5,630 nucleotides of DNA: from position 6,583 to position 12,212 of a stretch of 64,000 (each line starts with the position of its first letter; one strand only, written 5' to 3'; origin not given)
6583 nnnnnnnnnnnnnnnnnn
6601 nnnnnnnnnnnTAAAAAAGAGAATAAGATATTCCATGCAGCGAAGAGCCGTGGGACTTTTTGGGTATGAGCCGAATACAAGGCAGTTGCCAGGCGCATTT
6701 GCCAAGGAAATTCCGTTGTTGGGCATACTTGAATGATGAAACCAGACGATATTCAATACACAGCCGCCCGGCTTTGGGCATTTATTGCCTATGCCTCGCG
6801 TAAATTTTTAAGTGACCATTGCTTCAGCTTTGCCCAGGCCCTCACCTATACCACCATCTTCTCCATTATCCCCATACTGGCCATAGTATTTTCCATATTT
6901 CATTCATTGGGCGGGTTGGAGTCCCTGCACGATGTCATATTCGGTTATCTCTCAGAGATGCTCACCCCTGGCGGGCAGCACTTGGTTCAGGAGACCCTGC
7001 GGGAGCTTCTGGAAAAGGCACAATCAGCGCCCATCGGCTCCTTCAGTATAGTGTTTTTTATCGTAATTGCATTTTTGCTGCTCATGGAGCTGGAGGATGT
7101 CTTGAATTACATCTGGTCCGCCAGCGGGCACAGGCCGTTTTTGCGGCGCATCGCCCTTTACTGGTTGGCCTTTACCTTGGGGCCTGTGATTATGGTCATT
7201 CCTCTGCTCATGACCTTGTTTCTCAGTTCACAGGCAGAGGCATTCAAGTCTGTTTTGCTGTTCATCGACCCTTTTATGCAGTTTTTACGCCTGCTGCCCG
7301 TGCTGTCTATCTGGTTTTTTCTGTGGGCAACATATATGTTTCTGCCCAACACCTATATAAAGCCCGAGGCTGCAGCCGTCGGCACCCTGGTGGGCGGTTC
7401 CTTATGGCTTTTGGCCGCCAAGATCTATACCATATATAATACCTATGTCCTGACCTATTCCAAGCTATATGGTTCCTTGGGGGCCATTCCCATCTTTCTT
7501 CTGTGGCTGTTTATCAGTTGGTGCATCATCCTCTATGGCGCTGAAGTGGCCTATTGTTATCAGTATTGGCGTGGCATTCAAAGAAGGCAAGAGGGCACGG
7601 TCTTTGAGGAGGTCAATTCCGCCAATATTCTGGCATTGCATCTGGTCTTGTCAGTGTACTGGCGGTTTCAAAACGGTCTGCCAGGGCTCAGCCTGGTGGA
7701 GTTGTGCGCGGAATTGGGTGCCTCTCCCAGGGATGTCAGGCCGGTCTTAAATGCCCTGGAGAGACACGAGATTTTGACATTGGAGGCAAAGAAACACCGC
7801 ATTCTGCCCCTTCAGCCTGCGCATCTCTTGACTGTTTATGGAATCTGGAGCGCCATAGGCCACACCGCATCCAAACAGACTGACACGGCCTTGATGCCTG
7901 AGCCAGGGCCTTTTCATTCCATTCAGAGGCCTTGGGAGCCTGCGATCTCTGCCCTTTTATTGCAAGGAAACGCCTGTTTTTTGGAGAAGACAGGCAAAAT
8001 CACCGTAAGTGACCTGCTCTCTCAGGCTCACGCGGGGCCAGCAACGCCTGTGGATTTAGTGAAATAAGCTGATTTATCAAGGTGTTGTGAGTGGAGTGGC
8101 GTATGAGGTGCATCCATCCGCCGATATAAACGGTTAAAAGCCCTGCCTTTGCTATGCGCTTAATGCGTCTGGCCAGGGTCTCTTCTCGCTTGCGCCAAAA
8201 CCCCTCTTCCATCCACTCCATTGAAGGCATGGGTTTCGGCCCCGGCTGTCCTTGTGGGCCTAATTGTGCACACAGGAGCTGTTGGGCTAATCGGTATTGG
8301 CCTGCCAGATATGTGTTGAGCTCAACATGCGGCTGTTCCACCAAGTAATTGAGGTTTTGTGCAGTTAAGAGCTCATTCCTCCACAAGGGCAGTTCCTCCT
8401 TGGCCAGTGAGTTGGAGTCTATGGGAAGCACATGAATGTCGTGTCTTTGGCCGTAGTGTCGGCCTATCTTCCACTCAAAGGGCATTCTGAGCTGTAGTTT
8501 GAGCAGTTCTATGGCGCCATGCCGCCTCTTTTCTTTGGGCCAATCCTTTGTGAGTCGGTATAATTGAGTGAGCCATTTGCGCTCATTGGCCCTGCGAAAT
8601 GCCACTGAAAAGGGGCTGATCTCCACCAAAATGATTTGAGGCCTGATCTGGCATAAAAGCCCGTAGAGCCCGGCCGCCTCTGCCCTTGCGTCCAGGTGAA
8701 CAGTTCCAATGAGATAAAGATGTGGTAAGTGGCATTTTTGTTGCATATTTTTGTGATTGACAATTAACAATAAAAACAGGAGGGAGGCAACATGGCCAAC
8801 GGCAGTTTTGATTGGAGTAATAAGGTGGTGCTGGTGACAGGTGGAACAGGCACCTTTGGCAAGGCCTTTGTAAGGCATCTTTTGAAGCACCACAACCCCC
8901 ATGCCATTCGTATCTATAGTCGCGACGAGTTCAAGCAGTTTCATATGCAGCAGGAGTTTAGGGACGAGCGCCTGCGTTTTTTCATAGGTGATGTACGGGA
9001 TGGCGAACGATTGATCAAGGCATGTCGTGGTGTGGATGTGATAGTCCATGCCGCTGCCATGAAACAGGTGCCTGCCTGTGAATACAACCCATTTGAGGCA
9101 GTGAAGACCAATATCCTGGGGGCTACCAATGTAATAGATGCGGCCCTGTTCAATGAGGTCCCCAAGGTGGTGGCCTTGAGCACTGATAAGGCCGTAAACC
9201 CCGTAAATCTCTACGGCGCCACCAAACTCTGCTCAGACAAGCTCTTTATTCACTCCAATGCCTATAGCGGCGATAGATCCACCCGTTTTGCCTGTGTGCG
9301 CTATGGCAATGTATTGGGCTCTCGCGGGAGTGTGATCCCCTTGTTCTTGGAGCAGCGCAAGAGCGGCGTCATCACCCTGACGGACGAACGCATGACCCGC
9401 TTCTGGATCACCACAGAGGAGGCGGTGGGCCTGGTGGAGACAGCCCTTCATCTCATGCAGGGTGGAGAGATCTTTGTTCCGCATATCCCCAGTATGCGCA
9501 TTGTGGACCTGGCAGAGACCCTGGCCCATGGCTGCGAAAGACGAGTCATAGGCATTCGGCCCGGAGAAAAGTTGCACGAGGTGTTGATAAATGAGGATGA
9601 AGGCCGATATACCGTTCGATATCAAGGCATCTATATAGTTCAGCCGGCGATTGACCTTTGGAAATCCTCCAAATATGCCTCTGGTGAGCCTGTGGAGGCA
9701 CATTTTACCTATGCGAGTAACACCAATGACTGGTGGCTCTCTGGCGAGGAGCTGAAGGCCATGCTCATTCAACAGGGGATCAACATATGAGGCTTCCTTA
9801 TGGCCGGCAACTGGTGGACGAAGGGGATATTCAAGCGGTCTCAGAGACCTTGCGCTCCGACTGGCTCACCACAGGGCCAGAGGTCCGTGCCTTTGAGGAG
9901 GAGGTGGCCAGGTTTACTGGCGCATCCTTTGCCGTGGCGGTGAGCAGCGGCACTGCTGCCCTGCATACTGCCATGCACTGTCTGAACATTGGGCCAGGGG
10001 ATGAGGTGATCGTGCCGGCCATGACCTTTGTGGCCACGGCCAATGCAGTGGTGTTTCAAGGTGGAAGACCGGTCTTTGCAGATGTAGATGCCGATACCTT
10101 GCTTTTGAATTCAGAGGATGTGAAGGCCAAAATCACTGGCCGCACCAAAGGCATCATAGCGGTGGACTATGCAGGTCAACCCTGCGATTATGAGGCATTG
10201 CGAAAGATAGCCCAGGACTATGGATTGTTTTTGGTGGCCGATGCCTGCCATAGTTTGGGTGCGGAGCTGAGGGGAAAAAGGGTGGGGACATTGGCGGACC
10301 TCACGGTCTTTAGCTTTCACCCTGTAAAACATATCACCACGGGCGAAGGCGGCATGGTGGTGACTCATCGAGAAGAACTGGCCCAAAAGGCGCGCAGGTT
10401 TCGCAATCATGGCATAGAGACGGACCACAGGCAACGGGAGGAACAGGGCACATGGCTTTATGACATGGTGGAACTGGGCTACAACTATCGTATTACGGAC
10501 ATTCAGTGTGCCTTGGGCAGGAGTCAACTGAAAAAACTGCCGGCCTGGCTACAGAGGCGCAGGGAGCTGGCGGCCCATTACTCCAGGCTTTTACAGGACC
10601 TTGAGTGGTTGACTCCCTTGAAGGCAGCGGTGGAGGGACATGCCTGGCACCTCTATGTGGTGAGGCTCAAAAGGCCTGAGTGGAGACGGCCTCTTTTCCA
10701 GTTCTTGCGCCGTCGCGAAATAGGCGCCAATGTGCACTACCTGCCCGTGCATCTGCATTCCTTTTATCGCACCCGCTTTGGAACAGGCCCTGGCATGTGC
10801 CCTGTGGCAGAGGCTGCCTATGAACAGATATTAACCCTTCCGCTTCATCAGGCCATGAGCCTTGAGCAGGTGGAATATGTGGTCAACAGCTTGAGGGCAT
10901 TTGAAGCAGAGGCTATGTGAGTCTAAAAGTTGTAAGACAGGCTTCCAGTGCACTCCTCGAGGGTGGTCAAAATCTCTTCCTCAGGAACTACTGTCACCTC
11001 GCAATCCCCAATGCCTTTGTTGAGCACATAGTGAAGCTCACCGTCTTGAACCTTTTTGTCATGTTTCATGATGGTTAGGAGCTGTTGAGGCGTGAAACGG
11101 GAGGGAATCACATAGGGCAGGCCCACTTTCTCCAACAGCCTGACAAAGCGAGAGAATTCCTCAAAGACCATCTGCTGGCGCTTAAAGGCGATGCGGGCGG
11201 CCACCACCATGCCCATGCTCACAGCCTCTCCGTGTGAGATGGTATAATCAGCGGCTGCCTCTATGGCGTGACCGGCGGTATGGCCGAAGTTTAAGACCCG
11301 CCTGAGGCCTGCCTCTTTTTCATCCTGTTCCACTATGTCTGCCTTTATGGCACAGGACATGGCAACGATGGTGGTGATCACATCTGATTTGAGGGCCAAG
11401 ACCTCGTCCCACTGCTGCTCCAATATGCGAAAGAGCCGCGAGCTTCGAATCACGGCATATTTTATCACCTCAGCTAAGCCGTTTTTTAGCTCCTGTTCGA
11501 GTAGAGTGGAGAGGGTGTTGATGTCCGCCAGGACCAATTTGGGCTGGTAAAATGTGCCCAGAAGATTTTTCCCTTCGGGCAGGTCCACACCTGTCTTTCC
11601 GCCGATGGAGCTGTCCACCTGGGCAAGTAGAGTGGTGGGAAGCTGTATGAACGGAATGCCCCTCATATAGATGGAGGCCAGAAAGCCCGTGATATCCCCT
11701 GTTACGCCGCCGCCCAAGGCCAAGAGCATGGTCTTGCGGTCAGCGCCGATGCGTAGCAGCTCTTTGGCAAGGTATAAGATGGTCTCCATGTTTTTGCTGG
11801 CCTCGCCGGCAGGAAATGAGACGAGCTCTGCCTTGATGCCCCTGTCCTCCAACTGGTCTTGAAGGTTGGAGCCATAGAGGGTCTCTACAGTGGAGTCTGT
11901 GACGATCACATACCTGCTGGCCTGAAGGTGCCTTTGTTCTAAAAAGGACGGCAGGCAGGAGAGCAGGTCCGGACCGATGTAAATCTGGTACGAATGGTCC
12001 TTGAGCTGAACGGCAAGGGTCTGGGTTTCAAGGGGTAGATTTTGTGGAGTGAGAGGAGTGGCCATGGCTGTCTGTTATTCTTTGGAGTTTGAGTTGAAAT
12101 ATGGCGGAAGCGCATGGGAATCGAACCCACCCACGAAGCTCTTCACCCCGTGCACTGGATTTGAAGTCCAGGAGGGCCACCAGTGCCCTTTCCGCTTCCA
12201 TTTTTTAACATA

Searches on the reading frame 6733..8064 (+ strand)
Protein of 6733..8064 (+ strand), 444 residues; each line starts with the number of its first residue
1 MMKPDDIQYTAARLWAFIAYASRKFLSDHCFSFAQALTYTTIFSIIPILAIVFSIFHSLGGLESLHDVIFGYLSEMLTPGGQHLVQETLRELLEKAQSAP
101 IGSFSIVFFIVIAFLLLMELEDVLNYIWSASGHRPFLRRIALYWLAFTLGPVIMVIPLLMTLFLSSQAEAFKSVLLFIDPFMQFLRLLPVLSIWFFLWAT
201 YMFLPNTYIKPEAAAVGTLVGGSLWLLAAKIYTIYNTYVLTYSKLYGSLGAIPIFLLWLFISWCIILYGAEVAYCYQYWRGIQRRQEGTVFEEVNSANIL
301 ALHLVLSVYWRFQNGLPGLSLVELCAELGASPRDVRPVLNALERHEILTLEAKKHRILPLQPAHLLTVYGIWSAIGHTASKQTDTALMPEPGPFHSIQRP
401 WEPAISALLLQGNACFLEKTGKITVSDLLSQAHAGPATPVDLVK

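Call 14: search_protein_families(library=ncbifam, proteins=[window:6733-8064:+], max_evalue=1e-10)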
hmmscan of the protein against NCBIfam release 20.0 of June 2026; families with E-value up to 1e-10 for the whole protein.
window:6733-8064:+ (444 aa): 3 families
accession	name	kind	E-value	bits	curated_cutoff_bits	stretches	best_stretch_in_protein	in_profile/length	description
NF002457.0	PRK01637.1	equivalog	1.1e-48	165.9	307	1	6-287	8-285/295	virulence factor BrkB family protein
TIGR00765.1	yihY_not_rbn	subfamily_domain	1.7e-42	146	73.15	1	17-278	2-258/259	YihY family inner membrane protein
NF003256.0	PRK04214.1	equivalog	2e-41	142.3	500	1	11-295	13-292/412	ribonuclease BN/unknown domain fusion protein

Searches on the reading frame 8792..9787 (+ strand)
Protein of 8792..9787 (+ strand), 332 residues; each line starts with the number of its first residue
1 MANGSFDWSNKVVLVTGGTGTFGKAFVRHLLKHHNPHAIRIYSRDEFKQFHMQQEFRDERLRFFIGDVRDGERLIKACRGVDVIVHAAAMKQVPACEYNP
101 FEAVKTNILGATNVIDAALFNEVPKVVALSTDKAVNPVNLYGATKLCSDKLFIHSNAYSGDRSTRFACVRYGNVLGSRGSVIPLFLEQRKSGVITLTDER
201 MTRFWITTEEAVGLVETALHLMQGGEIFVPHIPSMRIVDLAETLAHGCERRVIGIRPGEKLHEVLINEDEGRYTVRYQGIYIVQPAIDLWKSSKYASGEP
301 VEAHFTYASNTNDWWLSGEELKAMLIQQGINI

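Call 14: search_protein_families(library=ncbifam, proteins=[window:8792-9787:+], max_evalue=1e-10)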
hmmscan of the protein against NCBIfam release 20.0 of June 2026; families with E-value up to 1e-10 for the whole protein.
window:8792-9787:+ (332 aa): 10 families
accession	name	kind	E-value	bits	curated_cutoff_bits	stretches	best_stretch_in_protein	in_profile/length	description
TIGR03589.1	PseB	equivalog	4.6e-148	492.4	407.75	1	9-324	3-323/324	UDP-N-acetylglucosamine 4,6-dehydratase (inverting)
TIGR04130.1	FnlA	equivalog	2.5e-76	256.7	730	1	9-296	3-295/337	UDP-N-acetylglucosamine 4,6-dehydratase/5-epimerase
TIGR04180.1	EDH_00030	hypoth_equivalog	2.2e-16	59.8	475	1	13-133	1-123/297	NAD-dependent 4,6-dehydratase LegB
TIGR03466.1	HpnA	hypoth_equivalog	5.3e-13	48.5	367.65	1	12-133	2-115/327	hopanoid-associated sugar epimerase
TIGR01181.1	dTDP_gluc_dehyt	equivalog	2.5e-12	46.5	365.1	1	13-142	2-136/321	dTDP-glucose 4,6-dehydratase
TIGR01179.1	galE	equivalog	6.3e-12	45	262.3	0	13-178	2-180/332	UDP-glucose 4-epimerase GalE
TIGR02622.1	CDP_4_6_dhtase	equivalog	8.3e-12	44.9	278.45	1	8-136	2-134/352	CDP-glucose 4,6-dehydratase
NF041293.1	G6PDh_Azf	equivalog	1e-11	44.7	400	1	11-136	3-120/252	NAD-dependent glucose-6-phosphate dehydrogenase Azf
NF042422.1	oxyalk_red_OleD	equivalog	4.3e-11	42.8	580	1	13-133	3-112/329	2-alkyl-3-oxoalkanoate reductase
TIGR02197.1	heptose_epim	equivalog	6.3e-11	42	274.6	0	13-178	1-174/316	ADP-glyceromanno-heptose 6-epimerase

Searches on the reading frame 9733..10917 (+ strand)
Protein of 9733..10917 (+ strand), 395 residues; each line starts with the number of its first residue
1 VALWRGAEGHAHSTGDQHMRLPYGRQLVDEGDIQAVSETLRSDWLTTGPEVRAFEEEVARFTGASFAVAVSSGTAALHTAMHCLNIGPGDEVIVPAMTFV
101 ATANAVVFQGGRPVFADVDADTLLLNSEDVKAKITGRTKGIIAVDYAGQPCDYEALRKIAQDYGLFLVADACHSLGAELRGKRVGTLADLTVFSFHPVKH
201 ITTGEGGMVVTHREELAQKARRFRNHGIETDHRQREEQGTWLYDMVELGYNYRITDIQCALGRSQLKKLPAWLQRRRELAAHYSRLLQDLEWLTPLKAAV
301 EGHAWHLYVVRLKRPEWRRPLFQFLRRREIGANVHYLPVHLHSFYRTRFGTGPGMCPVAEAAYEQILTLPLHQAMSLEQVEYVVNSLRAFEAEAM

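Call 14: search_protein_families(library=ncbifam, proteins=[window:9733-10917:+], max_evalue=1e-10)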
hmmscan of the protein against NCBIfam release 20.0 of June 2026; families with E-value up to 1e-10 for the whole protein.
window:9733-10917:+ (395 aa): 7 families
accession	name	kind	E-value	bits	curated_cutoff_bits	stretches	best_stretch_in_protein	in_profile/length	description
TIGR03588.1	PseC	equivalog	2.1e-136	454.8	423.5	1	21-388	2-377/380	UDP-4-amino-4,6-dideoxy-N-acetyl-beta-L-altrosamine transaminase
NF008658.2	PRK11658.1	equivalog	3.1e-99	332.2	631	1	21-389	5-375/379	UDP-4-amino-4-deoxy-L-arabinose aminotransferase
NF008687.0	PRK11706.1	equivalog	5.8e-73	245.8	375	1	24-390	5-373/375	dTDP-4-amino-4,6-dideoxygalactose transaminase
TIGR04181.1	NHT_00031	hypoth_equivalog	3.1e-72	243.4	420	1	32-370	12-357/359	LegC family aminotransferase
TIGR04427.1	PLP_DesI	equivalog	1e-58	199.4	650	1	36-389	38-381/390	dTDP-4-dehydro-6-deoxyglucose aminotransferase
TIGR02379.1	ECA_wecE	subfamily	1.5e-57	195.1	434.85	1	31-387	12-371/376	dTDP-4-amino-4,6-dideoxy-D-glucose transaminase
NF011936.0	PRK15407.1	equivalog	1.6e-54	185.3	423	1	17-391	33-436/440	lipopolysaccharide biosynthesis protein RfbH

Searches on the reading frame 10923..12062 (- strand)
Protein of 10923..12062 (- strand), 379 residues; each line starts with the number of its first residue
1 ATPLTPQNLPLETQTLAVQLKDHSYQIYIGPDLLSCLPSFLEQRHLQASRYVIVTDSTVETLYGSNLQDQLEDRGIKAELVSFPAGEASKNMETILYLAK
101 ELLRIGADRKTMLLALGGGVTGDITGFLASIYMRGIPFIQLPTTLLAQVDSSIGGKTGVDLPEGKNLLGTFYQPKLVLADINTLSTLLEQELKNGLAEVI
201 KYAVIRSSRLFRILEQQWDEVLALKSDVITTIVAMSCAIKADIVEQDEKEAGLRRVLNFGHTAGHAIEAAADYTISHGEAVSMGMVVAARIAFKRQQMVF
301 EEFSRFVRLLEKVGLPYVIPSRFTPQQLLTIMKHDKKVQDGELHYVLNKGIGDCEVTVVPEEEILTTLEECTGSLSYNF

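Call 14: search_protein_families(library=ncbifam, proteins=[window:10923-12062:-], max_evalue=1e-10)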
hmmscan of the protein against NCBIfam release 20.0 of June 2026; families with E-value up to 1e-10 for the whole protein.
window:10923-12062:- (379 aa): 6 families
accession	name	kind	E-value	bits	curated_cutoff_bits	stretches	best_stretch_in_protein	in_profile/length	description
TIGR01357.1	aroB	equivalog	7.6e-115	383.8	305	1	25-366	1-341/344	3-dehydroquinate synthase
TIGR04425.1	P_lya_rel_AroB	hypoth_equivalog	4.3e-81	272.6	400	1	22-366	5-339/348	AroB-related putative sugar phosphate phospholyase (cyclizing)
NF004852.0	PRK06203.1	equivalog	2.2e-58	198.1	333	1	49-360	53-380/407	3-dehydroquinate synthase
NF010627.0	PRK14021.1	equivalog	3.2e-57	194.2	565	1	24-354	188-522/542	bifunctional shikimate kinase/3-dehydroquinate synthase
NF010556.0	PRK13951.1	equivalog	1e-49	169.8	560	1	52-366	189-489/492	bifunctional shikimate kinase AroK/3-dehydroquinate synthase AroB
NF002022.0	PRK00843.1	equivalog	4.1e-12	45.7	413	0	26-218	13-193/350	NAD(P)-dependent glycerol-1-phosphate dehydrogenase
